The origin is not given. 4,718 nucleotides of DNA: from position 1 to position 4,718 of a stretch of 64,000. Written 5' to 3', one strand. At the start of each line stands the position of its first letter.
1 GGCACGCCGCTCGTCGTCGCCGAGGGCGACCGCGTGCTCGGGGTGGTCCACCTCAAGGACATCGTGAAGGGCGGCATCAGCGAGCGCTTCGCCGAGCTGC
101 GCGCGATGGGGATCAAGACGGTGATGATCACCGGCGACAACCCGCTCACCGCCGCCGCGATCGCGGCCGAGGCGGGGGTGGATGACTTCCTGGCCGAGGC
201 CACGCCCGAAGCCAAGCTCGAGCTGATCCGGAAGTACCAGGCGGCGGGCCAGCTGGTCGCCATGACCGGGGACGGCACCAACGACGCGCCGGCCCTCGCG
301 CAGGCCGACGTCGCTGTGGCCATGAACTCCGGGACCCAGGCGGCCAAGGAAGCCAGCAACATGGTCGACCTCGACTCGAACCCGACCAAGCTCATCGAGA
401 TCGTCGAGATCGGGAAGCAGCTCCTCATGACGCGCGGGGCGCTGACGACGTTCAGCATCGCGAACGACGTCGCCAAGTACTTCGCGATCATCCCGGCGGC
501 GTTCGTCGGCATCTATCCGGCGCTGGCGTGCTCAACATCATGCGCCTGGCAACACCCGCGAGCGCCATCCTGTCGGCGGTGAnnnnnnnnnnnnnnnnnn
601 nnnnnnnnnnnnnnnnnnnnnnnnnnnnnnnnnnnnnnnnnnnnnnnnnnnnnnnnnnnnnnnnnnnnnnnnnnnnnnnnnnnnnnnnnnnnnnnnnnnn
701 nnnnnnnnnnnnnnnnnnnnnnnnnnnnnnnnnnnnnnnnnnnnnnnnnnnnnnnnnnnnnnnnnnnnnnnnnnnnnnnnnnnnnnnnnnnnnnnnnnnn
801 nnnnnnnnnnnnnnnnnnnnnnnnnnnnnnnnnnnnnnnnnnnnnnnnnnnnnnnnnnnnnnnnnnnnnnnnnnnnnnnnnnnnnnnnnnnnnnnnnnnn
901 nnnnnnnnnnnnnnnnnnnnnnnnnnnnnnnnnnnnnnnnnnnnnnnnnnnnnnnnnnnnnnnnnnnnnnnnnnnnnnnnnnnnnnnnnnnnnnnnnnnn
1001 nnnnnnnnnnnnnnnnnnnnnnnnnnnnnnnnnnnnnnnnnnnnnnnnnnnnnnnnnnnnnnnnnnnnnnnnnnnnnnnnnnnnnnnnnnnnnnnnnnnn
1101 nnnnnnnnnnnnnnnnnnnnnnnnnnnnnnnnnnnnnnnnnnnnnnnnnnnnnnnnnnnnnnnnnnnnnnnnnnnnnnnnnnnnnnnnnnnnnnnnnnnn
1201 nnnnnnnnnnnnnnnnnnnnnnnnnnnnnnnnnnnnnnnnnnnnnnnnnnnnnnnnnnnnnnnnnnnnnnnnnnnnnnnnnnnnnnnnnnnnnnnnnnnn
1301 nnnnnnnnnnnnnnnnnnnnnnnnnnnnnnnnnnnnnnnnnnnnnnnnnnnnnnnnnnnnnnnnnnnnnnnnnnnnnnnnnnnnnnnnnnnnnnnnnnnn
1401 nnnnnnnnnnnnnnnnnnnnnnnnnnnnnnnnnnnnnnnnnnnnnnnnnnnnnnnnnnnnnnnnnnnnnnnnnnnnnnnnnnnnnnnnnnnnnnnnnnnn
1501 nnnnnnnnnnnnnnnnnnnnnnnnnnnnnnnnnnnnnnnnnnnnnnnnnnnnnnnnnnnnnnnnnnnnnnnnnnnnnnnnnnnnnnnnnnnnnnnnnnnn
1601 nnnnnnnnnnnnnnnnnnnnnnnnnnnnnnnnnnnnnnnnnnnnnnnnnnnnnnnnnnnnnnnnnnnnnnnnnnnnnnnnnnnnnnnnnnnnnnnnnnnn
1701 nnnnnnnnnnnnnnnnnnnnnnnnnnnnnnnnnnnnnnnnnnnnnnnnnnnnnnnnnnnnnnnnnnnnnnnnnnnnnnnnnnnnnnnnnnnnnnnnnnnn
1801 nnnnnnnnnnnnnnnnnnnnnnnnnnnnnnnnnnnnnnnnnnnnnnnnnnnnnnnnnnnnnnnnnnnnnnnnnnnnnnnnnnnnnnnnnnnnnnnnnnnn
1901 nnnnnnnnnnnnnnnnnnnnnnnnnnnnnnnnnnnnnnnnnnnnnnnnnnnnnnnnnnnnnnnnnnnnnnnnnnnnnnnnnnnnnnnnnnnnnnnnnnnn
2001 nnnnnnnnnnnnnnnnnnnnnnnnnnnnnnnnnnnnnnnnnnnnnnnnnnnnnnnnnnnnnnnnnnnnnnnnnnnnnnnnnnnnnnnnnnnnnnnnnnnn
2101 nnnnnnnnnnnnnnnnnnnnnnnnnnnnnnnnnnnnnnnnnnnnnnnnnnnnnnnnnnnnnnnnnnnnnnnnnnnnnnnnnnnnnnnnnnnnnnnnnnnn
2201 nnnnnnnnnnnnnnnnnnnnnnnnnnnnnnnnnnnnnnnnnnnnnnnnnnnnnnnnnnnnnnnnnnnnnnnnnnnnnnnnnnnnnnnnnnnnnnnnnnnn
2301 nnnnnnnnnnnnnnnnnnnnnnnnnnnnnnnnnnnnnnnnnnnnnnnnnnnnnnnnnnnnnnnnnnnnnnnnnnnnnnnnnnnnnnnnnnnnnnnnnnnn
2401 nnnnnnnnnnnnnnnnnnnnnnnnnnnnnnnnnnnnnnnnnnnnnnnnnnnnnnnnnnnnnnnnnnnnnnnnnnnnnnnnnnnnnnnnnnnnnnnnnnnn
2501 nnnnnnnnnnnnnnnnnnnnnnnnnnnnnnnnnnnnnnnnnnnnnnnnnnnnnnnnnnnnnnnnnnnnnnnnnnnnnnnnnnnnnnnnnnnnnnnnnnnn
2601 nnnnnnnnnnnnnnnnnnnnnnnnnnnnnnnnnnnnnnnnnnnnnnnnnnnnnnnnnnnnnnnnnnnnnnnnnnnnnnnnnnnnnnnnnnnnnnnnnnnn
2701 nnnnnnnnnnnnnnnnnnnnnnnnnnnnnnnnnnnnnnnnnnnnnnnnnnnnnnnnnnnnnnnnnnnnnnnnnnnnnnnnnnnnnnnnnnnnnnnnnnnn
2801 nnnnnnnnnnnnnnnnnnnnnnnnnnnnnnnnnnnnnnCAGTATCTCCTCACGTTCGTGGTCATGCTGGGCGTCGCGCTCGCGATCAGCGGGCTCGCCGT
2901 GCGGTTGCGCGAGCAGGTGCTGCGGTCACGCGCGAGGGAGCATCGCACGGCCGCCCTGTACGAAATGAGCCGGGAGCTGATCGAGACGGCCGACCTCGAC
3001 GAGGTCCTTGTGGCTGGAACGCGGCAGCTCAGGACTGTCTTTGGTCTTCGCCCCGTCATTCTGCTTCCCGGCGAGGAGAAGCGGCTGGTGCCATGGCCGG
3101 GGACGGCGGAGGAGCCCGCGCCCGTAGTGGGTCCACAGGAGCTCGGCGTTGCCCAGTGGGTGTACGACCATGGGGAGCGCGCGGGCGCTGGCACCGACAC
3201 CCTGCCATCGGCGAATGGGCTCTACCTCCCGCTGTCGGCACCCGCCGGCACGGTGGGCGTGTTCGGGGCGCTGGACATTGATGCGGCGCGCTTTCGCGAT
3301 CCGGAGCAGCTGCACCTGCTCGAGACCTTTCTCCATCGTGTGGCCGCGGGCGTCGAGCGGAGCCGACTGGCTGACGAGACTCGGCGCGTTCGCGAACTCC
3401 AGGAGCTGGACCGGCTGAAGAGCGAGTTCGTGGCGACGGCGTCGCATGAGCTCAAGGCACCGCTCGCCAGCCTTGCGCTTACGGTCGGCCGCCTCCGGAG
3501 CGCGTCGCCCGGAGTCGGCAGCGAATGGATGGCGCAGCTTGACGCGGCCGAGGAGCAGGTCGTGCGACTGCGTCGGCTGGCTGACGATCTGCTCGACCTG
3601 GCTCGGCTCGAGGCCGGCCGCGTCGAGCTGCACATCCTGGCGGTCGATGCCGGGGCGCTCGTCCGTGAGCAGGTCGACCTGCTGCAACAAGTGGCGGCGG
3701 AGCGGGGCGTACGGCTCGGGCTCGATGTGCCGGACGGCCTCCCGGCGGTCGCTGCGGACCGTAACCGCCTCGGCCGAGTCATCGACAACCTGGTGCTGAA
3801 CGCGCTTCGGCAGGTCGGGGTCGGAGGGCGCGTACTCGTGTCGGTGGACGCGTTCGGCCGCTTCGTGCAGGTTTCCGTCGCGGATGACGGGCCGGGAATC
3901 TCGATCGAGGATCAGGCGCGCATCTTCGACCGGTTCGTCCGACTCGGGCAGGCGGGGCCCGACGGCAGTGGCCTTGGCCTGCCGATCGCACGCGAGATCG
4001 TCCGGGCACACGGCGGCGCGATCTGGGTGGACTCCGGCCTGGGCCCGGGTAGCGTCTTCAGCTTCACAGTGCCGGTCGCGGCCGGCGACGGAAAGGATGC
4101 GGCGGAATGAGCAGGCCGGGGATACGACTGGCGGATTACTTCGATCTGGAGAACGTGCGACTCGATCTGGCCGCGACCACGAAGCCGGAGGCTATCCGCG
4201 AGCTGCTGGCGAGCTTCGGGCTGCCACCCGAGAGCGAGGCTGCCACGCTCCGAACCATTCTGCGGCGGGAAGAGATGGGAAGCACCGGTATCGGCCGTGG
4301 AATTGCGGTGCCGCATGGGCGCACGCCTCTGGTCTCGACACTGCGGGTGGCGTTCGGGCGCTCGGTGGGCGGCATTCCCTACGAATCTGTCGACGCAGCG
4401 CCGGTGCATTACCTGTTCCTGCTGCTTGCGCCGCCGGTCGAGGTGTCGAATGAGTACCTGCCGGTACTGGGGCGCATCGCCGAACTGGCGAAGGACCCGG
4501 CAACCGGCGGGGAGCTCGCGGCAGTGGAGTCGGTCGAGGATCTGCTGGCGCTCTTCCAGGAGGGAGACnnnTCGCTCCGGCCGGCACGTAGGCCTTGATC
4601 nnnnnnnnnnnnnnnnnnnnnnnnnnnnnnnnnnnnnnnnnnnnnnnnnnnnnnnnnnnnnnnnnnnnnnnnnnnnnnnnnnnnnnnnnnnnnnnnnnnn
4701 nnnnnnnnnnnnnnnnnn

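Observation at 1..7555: Localised pseudogene block: a whole cation and metal homeostasis neighbourhood is frameshifted while the other 56 kb is clean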

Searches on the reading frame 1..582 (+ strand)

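Call 51: search_protein_families(library=pfam, proteins=[window:1-582:+], max_evalue=0.001)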
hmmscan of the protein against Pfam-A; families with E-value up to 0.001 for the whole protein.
window:1-582:+ (193 aa): 3 families
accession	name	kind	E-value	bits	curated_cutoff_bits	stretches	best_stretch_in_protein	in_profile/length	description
PF00702.32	Hydrolase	-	6e-20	72.9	26.4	1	9-103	85-191/191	haloacid dehalogenase-like hydrolase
PF08282.18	Hydrolase_3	-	2.5e-06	27.9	20.9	1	74-122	194-242/255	haloacid dehalogenase-like hydrolase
PF12710.13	HAD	-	0.00014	22.8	27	1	13-99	77-188/189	haloacid dehalogenase-like hydrolase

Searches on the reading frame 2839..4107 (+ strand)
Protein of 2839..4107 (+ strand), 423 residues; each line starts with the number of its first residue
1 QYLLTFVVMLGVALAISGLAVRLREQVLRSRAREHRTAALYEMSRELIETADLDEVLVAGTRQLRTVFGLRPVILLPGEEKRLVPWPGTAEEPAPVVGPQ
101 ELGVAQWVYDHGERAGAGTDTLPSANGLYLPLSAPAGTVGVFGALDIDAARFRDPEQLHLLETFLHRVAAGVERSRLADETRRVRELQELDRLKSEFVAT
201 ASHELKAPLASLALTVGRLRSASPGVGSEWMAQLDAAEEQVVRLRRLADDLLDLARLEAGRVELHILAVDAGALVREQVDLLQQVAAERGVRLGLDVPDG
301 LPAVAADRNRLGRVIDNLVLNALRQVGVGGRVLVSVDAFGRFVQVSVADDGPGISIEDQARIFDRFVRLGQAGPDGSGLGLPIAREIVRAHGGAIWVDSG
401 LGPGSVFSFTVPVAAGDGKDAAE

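Call 18: find_related_loci(query=window:2839-4107:+, collection=metagenome_contigs, flank=10000)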
Query window:2839-4107:+ (423 aa) in metagenome_contigs; peptide patterns used: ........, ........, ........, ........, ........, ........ (x = any residue, [..] = any of these).
600 stretches matched a pattern (row limit reached: there are more); 291 encode a relative of the query (tblastn E <= 1e-3); the best 80 are kept; 80 distinct loci.
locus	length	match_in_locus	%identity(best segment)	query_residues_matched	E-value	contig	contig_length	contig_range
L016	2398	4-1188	47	16-413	4e-95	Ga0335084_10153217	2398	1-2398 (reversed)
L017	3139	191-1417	37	1-412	9e-63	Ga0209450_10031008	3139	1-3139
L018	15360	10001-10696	47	182-412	4e-50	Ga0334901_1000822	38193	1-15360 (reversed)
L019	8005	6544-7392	36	154-418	1e-44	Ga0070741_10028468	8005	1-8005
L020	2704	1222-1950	42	175-413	2e-43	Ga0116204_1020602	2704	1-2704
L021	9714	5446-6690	32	23-417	4e-42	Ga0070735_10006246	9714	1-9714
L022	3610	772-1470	43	189-413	2e-41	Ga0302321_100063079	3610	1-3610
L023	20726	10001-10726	43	182-414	4e-41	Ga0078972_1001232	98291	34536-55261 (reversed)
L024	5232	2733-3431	43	189-413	3e-41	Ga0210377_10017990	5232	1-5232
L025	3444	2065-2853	39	155-413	4e-41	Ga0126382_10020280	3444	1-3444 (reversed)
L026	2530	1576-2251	65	193-416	9e-41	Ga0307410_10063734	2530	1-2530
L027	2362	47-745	44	189-413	9e-41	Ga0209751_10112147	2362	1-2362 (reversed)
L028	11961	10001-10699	44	189-413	3e-40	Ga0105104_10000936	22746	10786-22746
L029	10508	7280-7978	44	189-413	3e-40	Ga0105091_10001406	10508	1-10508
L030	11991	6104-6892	37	155-413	5e-40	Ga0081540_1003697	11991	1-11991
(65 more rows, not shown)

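Call 51: search_protein_families(library=pfam, proteins=[window:2839-4107:+], max_evalue=0.001)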
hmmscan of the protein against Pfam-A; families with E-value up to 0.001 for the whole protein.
window:2839-4107:+ (423 aa): 4 families
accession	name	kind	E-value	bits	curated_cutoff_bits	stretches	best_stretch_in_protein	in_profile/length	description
PF02518.31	HATPase_c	-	1.9e-25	89.9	26.4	1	307-414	2-110/111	Histidine kinase-, DNA gyrase B-, and HSP90-like ATPase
PF00512.31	HisKA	-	2.7e-13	50.2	26.9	1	194-260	2-66/66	His Kinase A (phospho-acceptor) domain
PF13492.12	GAF_3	-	3.5e-08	34.3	27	1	52-174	1-129/129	GAF domain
PF13493.11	DUF4118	-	8.3e-05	22.8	28.4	1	1-32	75-106/107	Domain of unknown function (DUF4118)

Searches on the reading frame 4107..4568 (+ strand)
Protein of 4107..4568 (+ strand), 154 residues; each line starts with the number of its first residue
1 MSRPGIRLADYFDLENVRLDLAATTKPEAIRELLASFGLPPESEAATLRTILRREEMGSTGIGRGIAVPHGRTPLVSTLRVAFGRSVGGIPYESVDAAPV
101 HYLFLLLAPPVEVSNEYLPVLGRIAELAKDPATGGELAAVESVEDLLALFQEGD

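Call 17: find_encoding_contigs(protein=window:4107-4568:+, flank=10000, max_places=10)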
Protein window:4107-4568:+ (154 aa): no gene with exactly this product is on record in the collection.

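Call 51: search_protein_families(library=pfam, proteins=[window:4107-4568:+], max_evalue=0.001)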
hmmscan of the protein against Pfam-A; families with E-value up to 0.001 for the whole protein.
window:4107-4568:+ (154 aa): 1 family
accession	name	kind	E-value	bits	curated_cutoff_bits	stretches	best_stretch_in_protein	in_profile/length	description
PF00359.27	PTS_EIIA_2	-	9.4e-23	81.2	27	1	11-152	2-143/144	Phosphoenolpyruvate-dependent sugar phosphotransferase system, EIIA 2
